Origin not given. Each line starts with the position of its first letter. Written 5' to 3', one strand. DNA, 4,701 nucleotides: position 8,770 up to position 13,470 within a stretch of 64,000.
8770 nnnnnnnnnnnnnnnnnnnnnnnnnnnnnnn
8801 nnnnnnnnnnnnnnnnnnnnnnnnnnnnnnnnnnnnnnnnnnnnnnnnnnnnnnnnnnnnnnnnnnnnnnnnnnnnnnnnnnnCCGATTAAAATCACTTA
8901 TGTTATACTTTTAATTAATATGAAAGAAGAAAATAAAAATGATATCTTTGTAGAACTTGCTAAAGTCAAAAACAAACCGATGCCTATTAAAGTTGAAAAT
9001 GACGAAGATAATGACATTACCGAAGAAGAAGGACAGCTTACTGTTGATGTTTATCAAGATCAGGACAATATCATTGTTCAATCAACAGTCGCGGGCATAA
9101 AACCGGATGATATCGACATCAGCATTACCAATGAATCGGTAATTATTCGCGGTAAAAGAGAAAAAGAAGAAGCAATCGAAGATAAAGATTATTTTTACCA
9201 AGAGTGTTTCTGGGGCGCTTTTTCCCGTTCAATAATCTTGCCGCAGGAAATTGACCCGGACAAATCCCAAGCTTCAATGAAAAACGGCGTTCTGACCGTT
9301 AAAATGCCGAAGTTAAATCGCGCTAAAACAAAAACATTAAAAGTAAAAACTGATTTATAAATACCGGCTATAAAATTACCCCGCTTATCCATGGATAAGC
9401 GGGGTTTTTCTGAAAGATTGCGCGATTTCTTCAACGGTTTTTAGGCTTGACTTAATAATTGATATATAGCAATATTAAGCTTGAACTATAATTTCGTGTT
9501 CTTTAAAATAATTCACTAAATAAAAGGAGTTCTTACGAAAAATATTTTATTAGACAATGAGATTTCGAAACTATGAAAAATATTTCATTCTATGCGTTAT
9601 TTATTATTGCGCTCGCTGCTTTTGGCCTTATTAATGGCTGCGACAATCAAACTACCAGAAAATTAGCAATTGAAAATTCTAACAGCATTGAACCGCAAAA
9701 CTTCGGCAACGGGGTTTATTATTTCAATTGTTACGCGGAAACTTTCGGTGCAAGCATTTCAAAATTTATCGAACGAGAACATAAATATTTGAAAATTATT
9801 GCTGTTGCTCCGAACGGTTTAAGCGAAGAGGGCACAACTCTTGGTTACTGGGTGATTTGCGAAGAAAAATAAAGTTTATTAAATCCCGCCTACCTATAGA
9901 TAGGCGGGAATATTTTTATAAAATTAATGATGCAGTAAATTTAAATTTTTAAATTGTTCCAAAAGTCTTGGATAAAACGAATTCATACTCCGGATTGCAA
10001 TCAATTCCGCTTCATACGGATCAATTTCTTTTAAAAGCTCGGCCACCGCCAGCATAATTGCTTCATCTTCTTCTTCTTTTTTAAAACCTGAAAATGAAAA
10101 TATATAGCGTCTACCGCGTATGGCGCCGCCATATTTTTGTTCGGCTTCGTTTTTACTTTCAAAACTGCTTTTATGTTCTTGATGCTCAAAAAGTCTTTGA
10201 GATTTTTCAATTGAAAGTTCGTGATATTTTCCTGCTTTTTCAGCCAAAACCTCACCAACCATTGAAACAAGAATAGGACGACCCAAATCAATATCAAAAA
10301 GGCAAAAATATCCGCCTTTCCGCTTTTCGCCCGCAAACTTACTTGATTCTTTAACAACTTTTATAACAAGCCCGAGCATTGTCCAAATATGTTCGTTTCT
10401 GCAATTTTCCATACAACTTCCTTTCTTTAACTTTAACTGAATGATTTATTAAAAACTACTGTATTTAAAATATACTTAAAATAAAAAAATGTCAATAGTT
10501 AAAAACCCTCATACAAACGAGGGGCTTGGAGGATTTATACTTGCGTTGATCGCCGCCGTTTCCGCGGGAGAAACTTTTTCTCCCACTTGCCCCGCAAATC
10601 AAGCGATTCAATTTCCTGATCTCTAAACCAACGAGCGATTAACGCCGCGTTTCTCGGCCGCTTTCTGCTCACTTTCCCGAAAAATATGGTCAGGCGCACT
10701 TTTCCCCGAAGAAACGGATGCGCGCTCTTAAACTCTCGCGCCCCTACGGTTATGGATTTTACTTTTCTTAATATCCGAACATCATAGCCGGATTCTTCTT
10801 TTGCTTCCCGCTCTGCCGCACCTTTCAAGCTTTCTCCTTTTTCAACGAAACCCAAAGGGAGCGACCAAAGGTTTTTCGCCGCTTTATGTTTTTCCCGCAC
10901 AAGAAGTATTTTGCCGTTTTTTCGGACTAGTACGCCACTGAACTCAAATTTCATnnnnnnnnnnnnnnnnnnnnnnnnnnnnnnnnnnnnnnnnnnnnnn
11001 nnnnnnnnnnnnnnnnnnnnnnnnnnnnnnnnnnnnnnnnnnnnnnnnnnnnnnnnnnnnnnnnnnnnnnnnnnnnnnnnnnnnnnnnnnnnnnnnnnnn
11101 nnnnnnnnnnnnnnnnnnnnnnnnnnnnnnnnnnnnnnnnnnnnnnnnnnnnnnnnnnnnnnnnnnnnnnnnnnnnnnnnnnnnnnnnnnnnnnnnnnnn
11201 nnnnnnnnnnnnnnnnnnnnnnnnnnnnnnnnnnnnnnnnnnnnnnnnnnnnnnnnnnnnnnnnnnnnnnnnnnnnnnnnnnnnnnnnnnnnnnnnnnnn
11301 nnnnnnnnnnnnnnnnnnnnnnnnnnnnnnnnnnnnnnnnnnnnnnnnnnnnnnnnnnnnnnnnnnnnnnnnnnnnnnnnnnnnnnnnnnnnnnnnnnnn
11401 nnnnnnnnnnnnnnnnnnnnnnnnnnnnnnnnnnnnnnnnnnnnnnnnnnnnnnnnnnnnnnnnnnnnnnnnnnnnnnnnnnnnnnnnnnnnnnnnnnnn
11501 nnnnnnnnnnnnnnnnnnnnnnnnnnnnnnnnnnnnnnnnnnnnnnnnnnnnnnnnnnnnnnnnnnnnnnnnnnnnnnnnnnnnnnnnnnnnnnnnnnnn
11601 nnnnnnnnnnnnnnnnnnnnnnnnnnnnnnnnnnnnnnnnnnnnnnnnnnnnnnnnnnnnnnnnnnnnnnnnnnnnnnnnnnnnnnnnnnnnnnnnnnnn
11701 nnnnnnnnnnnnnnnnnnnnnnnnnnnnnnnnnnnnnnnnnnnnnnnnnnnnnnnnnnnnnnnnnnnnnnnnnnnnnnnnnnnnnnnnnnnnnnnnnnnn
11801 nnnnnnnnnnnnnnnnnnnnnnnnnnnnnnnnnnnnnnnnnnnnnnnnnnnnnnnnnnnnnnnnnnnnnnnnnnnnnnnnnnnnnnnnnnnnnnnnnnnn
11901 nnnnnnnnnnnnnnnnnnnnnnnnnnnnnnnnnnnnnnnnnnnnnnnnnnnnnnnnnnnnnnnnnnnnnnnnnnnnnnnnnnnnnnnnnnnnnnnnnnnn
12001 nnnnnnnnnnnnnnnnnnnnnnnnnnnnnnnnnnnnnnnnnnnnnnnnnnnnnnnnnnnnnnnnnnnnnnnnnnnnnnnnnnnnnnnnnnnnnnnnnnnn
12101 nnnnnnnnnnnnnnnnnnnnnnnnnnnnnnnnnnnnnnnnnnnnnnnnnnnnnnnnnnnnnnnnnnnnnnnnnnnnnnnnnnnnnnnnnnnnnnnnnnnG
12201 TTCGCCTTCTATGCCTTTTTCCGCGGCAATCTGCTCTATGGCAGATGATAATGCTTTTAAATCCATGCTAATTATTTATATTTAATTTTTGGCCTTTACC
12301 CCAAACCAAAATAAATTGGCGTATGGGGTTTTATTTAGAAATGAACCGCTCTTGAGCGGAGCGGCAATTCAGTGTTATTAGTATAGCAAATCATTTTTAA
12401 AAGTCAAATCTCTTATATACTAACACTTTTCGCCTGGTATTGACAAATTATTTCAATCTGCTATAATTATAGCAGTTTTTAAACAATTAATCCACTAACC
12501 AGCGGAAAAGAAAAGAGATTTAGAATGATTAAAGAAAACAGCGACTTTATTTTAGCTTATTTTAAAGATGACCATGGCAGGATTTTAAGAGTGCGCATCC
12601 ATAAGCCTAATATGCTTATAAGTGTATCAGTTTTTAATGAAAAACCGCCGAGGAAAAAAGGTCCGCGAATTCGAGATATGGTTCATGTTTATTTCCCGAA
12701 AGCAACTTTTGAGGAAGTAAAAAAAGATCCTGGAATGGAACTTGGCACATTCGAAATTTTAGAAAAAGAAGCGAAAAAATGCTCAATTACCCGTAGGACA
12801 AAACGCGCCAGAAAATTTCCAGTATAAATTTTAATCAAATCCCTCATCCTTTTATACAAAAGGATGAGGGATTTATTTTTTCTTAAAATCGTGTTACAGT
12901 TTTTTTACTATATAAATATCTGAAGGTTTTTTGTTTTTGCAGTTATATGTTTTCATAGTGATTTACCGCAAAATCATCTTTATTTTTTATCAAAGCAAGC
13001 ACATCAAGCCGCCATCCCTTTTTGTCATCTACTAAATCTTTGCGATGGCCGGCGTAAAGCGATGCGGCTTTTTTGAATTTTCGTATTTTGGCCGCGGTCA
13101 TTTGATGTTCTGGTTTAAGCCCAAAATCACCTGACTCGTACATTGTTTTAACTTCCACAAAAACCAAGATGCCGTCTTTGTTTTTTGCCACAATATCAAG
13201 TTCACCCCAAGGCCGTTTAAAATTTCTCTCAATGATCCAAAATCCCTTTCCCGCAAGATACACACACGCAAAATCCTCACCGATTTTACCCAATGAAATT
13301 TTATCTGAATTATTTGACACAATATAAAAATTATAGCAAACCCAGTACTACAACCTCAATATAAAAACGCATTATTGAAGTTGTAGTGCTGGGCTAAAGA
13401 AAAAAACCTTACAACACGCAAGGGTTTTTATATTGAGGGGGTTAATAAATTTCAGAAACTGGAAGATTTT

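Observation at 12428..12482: Identical 35-nt promoter/operator module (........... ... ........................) drives two unrelated orphan genes on opposite strands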

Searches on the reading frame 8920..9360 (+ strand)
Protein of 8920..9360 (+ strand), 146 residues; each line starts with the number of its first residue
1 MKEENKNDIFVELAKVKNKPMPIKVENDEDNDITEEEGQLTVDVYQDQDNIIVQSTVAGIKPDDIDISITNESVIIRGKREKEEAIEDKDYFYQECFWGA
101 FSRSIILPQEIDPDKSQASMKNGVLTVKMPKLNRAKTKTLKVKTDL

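Call 100: search_protein_families(library=pfam, proteins=[window:8920-9360:+], max_evalue=0.01)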
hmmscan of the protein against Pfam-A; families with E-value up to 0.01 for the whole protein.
window:8920-9360:+ (146 aa): 3 families
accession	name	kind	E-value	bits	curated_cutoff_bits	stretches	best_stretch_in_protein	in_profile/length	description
PF00011.27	HSP20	-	2.4e-21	76.2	20.8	1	44-138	2-97/102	Hsp20/alpha crystallin family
PF04969.22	CS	-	6.9e-07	30.6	21.3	1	42-131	3-78/78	CS domain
PF17886.7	ArsA_HSP20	-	4.1e-06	26.7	22.5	1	49-129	2-63/63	HSP20-like domain found in ArsA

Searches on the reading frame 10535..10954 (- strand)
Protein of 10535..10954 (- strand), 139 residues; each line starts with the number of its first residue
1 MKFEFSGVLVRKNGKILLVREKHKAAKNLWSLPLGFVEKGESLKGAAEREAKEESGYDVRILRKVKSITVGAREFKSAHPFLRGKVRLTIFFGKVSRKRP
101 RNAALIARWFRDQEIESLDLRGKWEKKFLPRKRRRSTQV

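Call 25: search_protein_families(library=pfam, proteins=[window:10535-10954:-], max_evalue=0.001)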
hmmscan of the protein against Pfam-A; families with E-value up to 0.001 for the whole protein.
window:10535-10954:- (139 aa): 2 families
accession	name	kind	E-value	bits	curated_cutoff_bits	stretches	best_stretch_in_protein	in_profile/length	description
PF00293.34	NUDIX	-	1.5e-16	61.1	21.1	1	6-130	7-132/134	NUDIX domain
PF14815.12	NUDIX_4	-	2.2e-06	27.8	35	1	8-120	4-103/113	NUDIX domain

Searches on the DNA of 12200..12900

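Call 84: search_rna_families(source=window, start=12200, end=12900, threshold=evalue, max_evalue=1)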
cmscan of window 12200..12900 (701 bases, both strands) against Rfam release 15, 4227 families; matches with E-value up to 1: 6.
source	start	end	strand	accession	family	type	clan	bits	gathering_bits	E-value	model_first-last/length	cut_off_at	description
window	12798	12900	-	RF01459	rliE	Gene; sRNA;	-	32.6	90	0.0025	120-222/222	5'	Listeria sRNA rliE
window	12739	12890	+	RF01459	rliE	Gene; sRNA;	-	26.1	90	0.049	51-205/222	no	Listeria sRNA rliE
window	12805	12882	+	RF02371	PyrG_leader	Cis-reg; leader;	-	24.7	65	0.65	1-78/78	no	PyrG leader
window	12824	12892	+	RF03669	mir-2767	Gene; miRNA;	-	22.5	69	0.11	1-80/80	no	mir-2767 microRNA precursor family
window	12829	12882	-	RF02028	mir-1827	Gene; miRNA;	-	20.3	82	0.12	1-66/66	no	mir-1827 microRNA precursor family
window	12773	12886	+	RF00557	L10_leader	Cis-reg; leader;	-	20.3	44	0.61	1-138/138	no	Ribosomal protein L10 leader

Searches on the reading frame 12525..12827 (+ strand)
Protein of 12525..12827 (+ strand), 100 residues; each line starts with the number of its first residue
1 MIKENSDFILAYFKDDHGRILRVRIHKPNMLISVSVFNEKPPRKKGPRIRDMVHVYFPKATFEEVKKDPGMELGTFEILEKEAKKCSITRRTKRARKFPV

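Call 13: search_protein_families(library=pfam, proteins=[window:12525-12827:+], max_evalue=0.01)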
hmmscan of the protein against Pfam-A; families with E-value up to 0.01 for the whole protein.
window:12525-12827:+ (100 aa): 0 families

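Call 19: find_homologous_proteins(query=window:12525-12827:+)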
Query window:12525-12827:+ (100 aa): 1 proteins with E <= 0.001 among 3 candidates.
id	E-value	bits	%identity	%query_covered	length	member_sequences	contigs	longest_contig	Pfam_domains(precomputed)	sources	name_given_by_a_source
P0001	3.8e-60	218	100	100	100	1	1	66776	-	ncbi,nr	ncbi:MAG: hypothetical protein QMD65_00085 [Patescibacteria group bacterium]|nr:hypothetical protein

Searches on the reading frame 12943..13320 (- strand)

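Call 13: search_protein_families(library=pfam, proteins=[window:12943-13320:-], max_evalue=0.01)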
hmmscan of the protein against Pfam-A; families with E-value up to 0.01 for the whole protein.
window:12943-13320:- (125 aa): 3 families
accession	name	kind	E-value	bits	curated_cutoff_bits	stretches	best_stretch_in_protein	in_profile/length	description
PF02021.23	UPF0102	-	4.8e-20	72.1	23.6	1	14-109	1-79/80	Uncharacterised protein family UPF0102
PF08378.17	NERD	-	4e-05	24.5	22.1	1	11-62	2-59/111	Nuclease-related domain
PF01939.22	NucS_C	-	0.00023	21.6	24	1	21-59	14-52/124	Endonuclease NucS C-terminal domain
